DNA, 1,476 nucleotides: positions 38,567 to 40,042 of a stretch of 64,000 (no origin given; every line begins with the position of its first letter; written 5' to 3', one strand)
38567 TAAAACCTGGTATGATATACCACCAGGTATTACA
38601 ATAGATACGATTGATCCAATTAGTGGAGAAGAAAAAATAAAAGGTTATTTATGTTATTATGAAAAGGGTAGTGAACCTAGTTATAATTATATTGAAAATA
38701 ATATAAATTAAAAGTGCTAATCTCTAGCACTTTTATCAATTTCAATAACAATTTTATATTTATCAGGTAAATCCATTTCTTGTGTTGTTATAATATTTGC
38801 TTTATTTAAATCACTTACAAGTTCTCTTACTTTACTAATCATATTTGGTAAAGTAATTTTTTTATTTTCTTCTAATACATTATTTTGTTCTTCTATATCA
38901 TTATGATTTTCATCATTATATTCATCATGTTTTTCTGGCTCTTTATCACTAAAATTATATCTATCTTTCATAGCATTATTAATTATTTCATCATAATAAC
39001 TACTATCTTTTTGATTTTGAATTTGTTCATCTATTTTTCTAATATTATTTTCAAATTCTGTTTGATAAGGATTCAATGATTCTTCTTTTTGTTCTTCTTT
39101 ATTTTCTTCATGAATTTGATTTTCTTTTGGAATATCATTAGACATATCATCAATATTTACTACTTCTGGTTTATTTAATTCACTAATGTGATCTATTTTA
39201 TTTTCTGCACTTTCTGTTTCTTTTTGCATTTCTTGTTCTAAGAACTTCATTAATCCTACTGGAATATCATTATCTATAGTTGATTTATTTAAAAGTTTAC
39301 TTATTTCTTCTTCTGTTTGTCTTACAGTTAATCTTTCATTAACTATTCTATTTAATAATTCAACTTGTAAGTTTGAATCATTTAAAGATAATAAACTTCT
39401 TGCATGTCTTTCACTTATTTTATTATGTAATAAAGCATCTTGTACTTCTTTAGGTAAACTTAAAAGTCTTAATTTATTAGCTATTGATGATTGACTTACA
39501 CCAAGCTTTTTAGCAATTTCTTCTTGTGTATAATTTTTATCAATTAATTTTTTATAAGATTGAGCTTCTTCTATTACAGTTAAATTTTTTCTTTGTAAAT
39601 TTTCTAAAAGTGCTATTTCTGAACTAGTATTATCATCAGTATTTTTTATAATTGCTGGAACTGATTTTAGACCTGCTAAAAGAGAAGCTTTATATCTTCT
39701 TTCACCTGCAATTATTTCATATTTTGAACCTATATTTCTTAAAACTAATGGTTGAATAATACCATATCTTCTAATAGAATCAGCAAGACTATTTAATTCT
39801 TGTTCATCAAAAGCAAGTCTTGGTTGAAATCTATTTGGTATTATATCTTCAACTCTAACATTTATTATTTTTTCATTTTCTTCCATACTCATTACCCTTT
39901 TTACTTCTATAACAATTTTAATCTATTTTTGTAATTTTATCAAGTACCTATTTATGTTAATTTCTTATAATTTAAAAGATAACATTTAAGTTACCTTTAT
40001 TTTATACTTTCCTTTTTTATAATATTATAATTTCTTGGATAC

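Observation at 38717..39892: Noc-type ParB homolog lacking the membrane-targeting N-terminus, carrying a long acidic insertion, and without soj/spo0J neighbours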

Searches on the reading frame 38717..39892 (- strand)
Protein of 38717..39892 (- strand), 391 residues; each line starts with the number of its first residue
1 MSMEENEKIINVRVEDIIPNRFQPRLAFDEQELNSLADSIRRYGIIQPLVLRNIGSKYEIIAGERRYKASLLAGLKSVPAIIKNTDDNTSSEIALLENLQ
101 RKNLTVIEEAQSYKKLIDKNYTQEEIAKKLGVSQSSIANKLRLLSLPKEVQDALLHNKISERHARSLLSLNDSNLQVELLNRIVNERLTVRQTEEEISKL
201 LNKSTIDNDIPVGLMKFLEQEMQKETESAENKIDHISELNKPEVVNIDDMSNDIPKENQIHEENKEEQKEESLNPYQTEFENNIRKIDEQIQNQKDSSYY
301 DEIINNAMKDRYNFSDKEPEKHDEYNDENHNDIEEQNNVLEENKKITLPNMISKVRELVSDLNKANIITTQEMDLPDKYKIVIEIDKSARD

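Call 3: search_protein_families(library=pfam, proteins=[window:38717-39892:-], max_evalue=0.1)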
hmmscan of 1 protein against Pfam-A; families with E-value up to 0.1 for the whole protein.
window:38717-39892:- (391 aa): 17 families
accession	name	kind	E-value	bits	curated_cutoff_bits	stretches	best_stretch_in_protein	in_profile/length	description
PF17762.8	HTH_ParB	-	6.2e-34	116.6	22.6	1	102-200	1-100/102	ParB HTH domain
PF02195.25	ParB_N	-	5.1e-32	110.2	26.3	1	8-100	2-95/95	ParB N-terminal domain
PF07506.17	RepB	-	9.2e-06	26.3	30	1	100-158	1-61/185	RepB plasmid partitioning protein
PF01381.28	HTH_3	-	7.1e-05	23.2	23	1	116-138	5-27/55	Helix-turn-helix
PF18024.7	HTH_50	-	0.00035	20.6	27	1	126-143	29-46/50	Helix-turn-helix domain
PF04545.22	Sigma70_r4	-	0.00056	19.8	24.1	1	98-137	4-37/50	Sigma-70, region 4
PF12116.14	SpoIIID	-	0.00061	20.3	27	0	177-222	9-51/82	Stage III sporulation protein D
PF08535.16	KorB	-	0.0012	19.2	22.3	1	119-154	2-37/89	KorB domain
PF08281.18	Sigma70_r4_2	-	0.0013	18.8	25.7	1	120-142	26-48/54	Sigma-70, region 4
PF01978.25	TrmB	-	0.0016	18.7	25.6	1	109-144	10-46/68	Sugar-specific transcriptional regulator TrmB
PF13936.12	HTH_38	-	0.014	15.6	27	1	115-142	15-42/44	Helix-turn-helix domain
PF13545.12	HTH_Crp_2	-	0.015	15.7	27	0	114-143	16-45/70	Crp-like helix-turn-helix domain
PF08279.18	HTH_11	-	0.024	14.9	25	1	120-144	15-39/55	HTH domain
PF01371.25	Trp_repressor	-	0.027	15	27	0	114-145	43-74/88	Trp repressor protein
PF05184.20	SapB_1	-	0.039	14.4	25.2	0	115-130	15-30/38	Saposin-like type B, region 1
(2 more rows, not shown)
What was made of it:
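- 38717..39892 (-): Noc-type ParB-family gene (391-aa ORF; probable start at 39886, 389 aa). Pfam ParB_N + HTH_ParB (call 3).
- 39593..39871 (-): N-terminal CTP-binding domain (residues 8-100), with PNRFQPR, GERRYKA and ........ motifs. No membrane-targeting helix precedes it. Pfam (call 3).
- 39293..39589 (-): DNA-binding domain (residues 102-200) with specificity residues Q134, K140, S145, R162 in 391-aa numbering (Q-K-S-R). Pfam HTH_ParB (call 3).
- Checked: Pfam gives ParB_N at residues 8-100 and HTH_ParB at 102-200 (call 3).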

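Call 4: search_protein_families(library=ncbifam, proteins=[window:38717-39892:-], max_evalue=0.1)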
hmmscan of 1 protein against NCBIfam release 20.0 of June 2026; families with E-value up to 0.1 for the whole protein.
window:38717-39892:- (391 aa): 12 families
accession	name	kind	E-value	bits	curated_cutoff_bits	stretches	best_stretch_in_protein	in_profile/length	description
TIGR04285.1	nucleoid_noc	exception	3.3e-79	265.8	315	1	8-236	1-229/255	nucleoid occlusion protein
TIGR00180.1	parB_part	domain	2.3e-49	167.7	58.45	1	7-183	3-185/186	ParB/RepB/Spo0J family partition protein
TIGR03734.1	PRTRC_parB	hypoth_equivalog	6.8e-36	123.9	278.6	1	23-202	7-191/555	PRTRC system ParB family protein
TIGR03454.1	partition_RepB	equivalog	3.7e-17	62.7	201.5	1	4-151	59-209/325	plasmid partitioning protein RepB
NF010406.0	PRK13832.1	subfamily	7.4e-15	54.5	640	1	29-155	25-150/578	plasmid partitioning protein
NF010440.0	PRK13866.1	equivalog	3.4e-06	26.4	522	1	14-133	70-192/336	plasmid partitioning protein RepB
TIGR04381.1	HTH_TypR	domain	0.00069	19.6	30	1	125-145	26-46/49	TyrR/PhhR family helix-turn-helix DNA-binding protein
TIGR01321.1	TrpR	equivalog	0.0016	18.8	67.25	1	105-139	40-74/94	trp operon repressor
NF007271.0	PRK09726.1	equivalog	0.0079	16.2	79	1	118-139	23-44/88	type II toxin-antitoxin system antitoxin HipB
TIGR02844.1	spore_III_D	equivalog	0.027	14.8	111.5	0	114-165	13-69/80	sporulation transcriptional regulator SpoIIID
TIGR02937.1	sigma70-ECF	superfamily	0.049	13.3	42.9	1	119-141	132-154/165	sigma-70 family RNA polymerase sigma factor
NF040939.2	trans_reg_lrs14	equivalog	0.073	13.1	90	0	109-144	23-60/103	Lrs14 family HTH-type transcriptional regulator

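Call 12: search_solved_structures(query=window:38717-39892:-, max_evalue=1e-10, show_alignments=4)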
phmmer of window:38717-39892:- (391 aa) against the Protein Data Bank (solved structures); distinct sequences matched with E-value up to 1e-10: 13.
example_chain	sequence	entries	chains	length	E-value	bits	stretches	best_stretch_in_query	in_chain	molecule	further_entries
7nfu_A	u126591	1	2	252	4.5e-60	207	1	4-202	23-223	Nucleoid occlusion protein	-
7ng0_A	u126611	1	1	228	1.5e-59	205.3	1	7-202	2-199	Nucleoid occlusion protein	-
7ol9_A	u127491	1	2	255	1.6e-52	182.2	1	6-203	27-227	Nucleoid occlusion protein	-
1vz0_A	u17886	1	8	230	3e-47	164.8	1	9-195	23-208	Chromosome-partitioning protein Spo0J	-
6sdk_A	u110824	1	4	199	2.9e-46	161.6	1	8-200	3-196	Stage 0 sporulation protein J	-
7bnk_A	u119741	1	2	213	6.5e-43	150.6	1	9-199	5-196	ParB family protein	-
7bnr_A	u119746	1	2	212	4.2e-42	147.9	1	9-199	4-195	ParB family protein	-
7o0n_A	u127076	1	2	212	4.2e-42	147.9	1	9-199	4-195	ParB family protein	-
4umk_A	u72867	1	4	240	1.1e-40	143.2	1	5-198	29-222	PROBABLE CHROMOSOME-PARTITIONING PROTEIN PARB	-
6t1f_A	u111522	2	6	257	2.9e-38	135.3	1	15-202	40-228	Chromosome-partitioning protein ParB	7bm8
6y93_A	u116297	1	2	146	2e-28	103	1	91-203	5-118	Nucleoid occlusion protein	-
6s6h_A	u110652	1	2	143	3.7e-18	69.2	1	92-202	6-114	Chromosome-partitioning protein ParB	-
8qa8_A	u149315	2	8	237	7e-13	51.9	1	24-159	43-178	Transcriptional repressor protein KorB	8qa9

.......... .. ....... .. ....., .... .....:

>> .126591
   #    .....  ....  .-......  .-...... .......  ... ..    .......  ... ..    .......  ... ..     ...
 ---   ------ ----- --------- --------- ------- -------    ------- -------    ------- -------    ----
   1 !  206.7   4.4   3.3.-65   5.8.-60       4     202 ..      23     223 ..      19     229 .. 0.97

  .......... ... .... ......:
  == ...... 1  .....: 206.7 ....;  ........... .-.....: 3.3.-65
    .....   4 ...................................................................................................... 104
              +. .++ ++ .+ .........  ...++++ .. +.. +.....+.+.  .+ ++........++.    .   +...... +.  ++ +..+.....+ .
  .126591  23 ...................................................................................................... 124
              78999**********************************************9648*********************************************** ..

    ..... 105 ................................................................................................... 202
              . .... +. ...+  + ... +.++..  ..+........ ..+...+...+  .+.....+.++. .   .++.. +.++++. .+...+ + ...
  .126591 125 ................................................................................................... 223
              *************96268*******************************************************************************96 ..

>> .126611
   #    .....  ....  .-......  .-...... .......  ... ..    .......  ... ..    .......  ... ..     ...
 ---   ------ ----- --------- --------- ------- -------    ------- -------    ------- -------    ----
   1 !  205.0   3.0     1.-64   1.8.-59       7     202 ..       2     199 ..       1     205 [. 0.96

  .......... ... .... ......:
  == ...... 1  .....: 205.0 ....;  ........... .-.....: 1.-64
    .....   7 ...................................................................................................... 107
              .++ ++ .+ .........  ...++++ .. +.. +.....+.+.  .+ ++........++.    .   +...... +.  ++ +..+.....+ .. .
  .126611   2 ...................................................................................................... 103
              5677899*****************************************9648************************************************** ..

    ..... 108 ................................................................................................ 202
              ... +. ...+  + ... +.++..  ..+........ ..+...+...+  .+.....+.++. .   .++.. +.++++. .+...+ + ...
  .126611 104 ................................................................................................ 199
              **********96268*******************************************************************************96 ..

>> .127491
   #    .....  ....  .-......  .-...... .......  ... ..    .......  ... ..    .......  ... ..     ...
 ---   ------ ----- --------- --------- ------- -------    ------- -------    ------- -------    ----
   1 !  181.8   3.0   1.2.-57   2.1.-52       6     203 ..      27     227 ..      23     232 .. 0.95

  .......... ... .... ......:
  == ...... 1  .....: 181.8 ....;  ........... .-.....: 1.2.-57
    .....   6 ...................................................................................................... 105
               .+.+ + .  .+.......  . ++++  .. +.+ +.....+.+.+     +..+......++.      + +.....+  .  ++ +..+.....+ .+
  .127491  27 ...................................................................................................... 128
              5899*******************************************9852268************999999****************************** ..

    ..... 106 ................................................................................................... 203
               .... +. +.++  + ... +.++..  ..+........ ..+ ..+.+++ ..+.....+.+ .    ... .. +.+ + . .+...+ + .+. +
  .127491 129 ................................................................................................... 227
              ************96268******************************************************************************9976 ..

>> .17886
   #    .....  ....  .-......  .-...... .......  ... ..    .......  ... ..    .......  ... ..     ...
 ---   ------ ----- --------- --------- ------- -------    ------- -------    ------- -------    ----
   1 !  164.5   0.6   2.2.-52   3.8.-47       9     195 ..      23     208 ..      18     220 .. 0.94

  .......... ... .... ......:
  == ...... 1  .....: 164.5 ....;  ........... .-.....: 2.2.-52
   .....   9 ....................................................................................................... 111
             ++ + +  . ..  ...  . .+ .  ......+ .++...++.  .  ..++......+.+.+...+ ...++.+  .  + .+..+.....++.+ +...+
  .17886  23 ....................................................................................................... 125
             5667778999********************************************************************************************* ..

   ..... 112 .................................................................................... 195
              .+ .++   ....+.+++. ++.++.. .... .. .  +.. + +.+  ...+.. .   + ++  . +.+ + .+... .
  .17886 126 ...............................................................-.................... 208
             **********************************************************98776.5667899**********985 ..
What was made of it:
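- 38717..39892 (-): Best solved-structure matches are Noc, at 207/205/182 bits against 165/162 for Spo0J (call 12).
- Checked: Residue 4 aligns to residue 23 of G. thermoleovorans Noc (call 12).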

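Call 13: find_homologous_proteins(query=window:38717-39892:-, max_evalue=1e-10)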
Query window:38717-39892:- (391 aa): 8000 proteins with E <= 1e-10 among 8000 candidates; the best 120 are listed.
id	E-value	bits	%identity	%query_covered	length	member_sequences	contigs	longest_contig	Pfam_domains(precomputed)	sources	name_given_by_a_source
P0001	1.4e-235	799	100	99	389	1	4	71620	PF17762.9,PF02195.27,PF07506.18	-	-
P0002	1.0e-199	681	89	99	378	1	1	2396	PF17762.9,PF02195.27,PF07506.18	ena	-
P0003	3.5e-199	679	90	99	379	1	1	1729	PF17762.9,PF02195.27,PF07506.18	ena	-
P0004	4.3e-185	633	82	99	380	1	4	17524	PF17762.9,PF02195.27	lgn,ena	-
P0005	1.5e-184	631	82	99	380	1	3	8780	PF17762.9,PF02195.27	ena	-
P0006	5.4e-184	629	81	99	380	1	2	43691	PF17762.9,PF02195.27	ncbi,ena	-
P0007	1.9e-183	628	81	99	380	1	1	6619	PF17762.9,PF02195.27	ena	-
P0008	3.4e-183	627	81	99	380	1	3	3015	PF17762.9,PF02195.27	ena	-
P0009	2.4e-177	608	80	99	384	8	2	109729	PF17762.9,PF02195.27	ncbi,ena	-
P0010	6.6e-124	432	62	98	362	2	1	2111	PF17762.9,PF02195.27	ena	-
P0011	2.0e-120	420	58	98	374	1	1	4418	PF17762.9,PF02195.27,PF07506.18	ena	-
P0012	4.9e-120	419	58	98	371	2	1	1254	PF17762.9,PF02195.27,PF07506.18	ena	-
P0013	7.3e-120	419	59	98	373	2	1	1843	PF17762.9,PF02195.27,PF07506.18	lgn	-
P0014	7.5e-120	418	58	98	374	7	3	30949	PF17762.9,PF02195.27,PF07506.18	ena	-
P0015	2.2e-119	417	59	98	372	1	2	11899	PF17762.9,PF02195.27,PF07506.18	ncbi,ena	-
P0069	9.9e-108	379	57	98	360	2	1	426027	PF17762.9,PF02195.27,PF07506.18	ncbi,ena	-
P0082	1.8e-106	374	53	99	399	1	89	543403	PF17762.9,PF02195.27,PF07506.18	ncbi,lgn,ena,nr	ncbi:MAG: ParB/RepB/Spo0J family partition protein [Tenericutes bacterium]|nr:ParB/RepB/Spo0J family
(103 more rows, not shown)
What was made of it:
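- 38717..39892 (-): Identical protein P0001 plus >120 close clusters (call 13).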

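Call 16: find_encoding_contigs(protein=P0009, flank=10000, max_places=2)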
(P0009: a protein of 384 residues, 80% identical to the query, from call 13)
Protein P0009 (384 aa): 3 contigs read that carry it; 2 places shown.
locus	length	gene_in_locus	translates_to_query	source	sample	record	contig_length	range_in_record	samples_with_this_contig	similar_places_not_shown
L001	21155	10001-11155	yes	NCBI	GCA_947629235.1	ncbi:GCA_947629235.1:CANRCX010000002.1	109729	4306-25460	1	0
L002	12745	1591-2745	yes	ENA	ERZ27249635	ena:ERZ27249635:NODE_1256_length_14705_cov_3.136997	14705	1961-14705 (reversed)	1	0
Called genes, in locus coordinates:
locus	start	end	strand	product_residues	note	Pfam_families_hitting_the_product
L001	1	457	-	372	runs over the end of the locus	PF00712:DNA_pol3_beta, PF02767:DNA_pol3_beta_2, PF02768:DNA_pol3_beta_3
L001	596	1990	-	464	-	PF11638:DnaA_N (weak), PF00308:Bac_DnaA, PF08299:Bac_DnaA_C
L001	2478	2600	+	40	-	PF00468:Ribosomal_L34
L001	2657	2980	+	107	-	PF00825:Ribonuclease_P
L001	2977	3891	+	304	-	PF02096:60KD_IMP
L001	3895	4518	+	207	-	PF01424:R3H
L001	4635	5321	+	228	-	-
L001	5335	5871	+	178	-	-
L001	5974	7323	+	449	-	PF10396:TrmE_N, PF08477:Roc (faint), PF00350:Dynamin_N (faint), PF12631:MnmE_helical, PF01926:MMR_HSR1, PF02421:FeoB_N, PF04548:AIG1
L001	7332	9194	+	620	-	PF00890:FAD_binding_2 (faint), PF01134:GIDA, PF07992:Pyr_redox_2 (weak), PF12831:FAD_oxidored (weak), PF21680:GIDA_C_1st, PF13932:SAM_GIDA_C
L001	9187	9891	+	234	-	PF02527:GidB, PF13847:Methyltransf_31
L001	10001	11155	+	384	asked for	PF02195:ParB_N, PF17762:HTH_ParB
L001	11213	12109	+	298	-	-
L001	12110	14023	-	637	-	PF00912:Transgly, PF00905:Transpeptidase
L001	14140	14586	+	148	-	-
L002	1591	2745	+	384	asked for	PF02195:ParB_N, PF17762:HTH_ParB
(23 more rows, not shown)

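Call 17: find_encoding_contigs(protein=P0082, flank=10000, max_places=2)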
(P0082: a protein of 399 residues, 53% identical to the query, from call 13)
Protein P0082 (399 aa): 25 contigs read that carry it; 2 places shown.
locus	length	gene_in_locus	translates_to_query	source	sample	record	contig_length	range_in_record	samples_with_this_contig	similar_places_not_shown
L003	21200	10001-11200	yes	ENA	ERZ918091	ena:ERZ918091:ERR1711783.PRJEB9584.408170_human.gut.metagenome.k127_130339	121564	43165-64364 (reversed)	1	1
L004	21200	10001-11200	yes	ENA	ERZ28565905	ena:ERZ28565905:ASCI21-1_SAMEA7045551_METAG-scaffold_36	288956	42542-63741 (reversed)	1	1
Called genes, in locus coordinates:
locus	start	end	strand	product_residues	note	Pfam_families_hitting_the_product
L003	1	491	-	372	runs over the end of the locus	PF00712:DNA_pol3_beta, PF02767:DNA_pol3_beta_2, PF02768:DNA_pol3_beta_3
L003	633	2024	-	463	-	PF11638:DnaA_N (weak), PF13479:AAA_24 (faint), PF00308:Bac_DnaA, PF08299:Bac_DnaA_C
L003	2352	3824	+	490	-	-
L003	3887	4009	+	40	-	PF00468:Ribosomal_L34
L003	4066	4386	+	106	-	PF00825:Ribonuclease_P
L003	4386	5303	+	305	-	PF02096:60KD_IMP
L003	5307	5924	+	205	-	PF13083:KH_KhpA-B (weak), PF01424:R3H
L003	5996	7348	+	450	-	PF10396:TrmE_N, PF12631:MnmE_helical, PF01926:MMR_HSR1, PF02421:FeoB_N, PF04548:AIG1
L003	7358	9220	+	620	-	PF00890:FAD_binding_2 (faint), PF01134:GIDA, PF12831:FAD_oxidored (weak), PF21680:GIDA_C_1st, PF13932:SAM_GIDA_C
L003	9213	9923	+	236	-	PF02527:GidB, PF13847:Methyltransf_31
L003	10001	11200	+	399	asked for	PF02195:ParB_N, PF07506:RepB (weak), PF17762:HTH_ParB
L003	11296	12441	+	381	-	PF13421:Band_7_1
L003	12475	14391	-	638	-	PF00912:Transgly, PF00905:Transpeptidase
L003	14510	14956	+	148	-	PF05066:HARE-HTH (weak)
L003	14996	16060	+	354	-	PF03462:PCRF, PF00472:RF-1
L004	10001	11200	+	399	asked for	PF02195:ParB_N, PF07506:RepB (weak), PF17762:HTH_ParB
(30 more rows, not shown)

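Call 18: find_encoding_contigs(protein=P0069, flank=10000, max_places=2)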
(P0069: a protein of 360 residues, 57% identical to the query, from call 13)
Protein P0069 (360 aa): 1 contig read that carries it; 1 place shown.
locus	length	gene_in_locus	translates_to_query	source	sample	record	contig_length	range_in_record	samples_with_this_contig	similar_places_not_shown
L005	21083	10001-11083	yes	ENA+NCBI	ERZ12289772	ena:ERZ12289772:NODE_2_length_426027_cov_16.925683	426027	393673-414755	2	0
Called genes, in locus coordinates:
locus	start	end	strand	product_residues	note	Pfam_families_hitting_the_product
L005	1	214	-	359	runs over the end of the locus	PF02463:SMC_N, PF13175:AAA_15 (weak), PF13304:AAA_21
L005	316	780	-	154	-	PF06338:ComK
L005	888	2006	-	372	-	PF00712:DNA_pol3_beta, PF02767:DNA_pol3_beta_2, PF02768:DNA_pol3_beta_3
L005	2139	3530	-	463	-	PF11638:DnaA_N, PF00308:Bac_DnaA, PF08299:Bac_DnaA_C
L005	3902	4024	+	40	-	PF00468:Ribosomal_L34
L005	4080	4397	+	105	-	PF00825:Ribonuclease_P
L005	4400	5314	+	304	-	PF02096:60KD_IMP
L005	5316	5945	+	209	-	PF01424:R3H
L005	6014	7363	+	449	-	PF10396:TrmE_N, PF08477:Roc (faint), PF00350:Dynamin_N (faint), PF12631:MnmE_helical, PF01926:MMR_HSR1, PF02421:FeoB_N, PF04548:AIG1 (weak)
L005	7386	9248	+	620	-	PF00890:FAD_binding_2 (faint), PF01134:GIDA, PF07992:Pyr_redox_2 (faint), PF12831:FAD_oxidored (weak), PF21680:GIDA_C_1st, PF13932:SAM_GIDA_C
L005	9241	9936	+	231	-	PF02527:GidB, PF13847:Methyltransf_31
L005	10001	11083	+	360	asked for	PF02195:ParB_N, PF07506:RepB (weak), PF17762:HTH_ParB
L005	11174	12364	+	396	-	PF13421:Band_7_1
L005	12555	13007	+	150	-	-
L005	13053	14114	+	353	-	PF03462:PCRF, PF00472:RF-1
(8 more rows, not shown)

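Call 44: predict_structure(alignment_id=A1)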
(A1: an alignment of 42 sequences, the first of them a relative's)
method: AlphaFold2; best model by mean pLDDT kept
length: 389 residues; sequences in the alignment: 42
mean_pLDDT: 70.7   pTM: 0.39
mean pLDDT of the five models: 70.7, 70.3, 68.6, 68.5, 68.3
residues with pLDDT >= 90: 87; 70-90: 150; 50-70: 65; < 50: 87
segments of 3 or more residues with pLDDT < 50: 1-4, 223-269, 310-343
pLDDT, mean of each block of 10 residues (from residue 1): 65 82 77 91 86 84 90 89 64 77 88 87 87 92 93 93 91 93 93 89 55 57 47 40 35 33 34 76 80 56 55 33 32 38 66 81 74 83 69
secondary structure, 60 per line:
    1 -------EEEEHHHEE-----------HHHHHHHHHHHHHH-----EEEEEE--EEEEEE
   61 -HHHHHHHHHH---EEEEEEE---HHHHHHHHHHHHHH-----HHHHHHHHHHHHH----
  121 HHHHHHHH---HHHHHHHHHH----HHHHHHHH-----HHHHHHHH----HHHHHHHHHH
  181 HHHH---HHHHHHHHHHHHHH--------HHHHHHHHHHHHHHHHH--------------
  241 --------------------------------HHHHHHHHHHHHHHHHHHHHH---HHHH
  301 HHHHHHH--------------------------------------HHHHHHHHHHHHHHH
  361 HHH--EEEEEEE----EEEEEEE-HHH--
elements in order: E8-11 H28-41 E47-52 E55-60 H62-71 E75-81 H85-98 H104-116 H121-128 H132-141 H146-153 H159-166 H171-184 H188-201 H210-226 H273-293 H297-307 H346-363 E366-372 E377-383
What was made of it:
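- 38852..39286 (-): Expanded acidic linker (~145 residues, net charge -23) with conserved short motifs and one predicted helix. AlphaFold: mostly pLDDT <50 with a helix at 273-293 at ~78 (call 44).
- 38720..38851 (-): Small C-terminal domain (one helix plus a beta-hairpin), Noc-like. AlphaFold elements H346-363, E366-372, E377-383 (call 44).
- Checked: AlphaFold predicts a helix at 273-293 with pLDDT ~78 (call 44).
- A weakly predicted helix covers the first motif at 210-226 (call 44).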
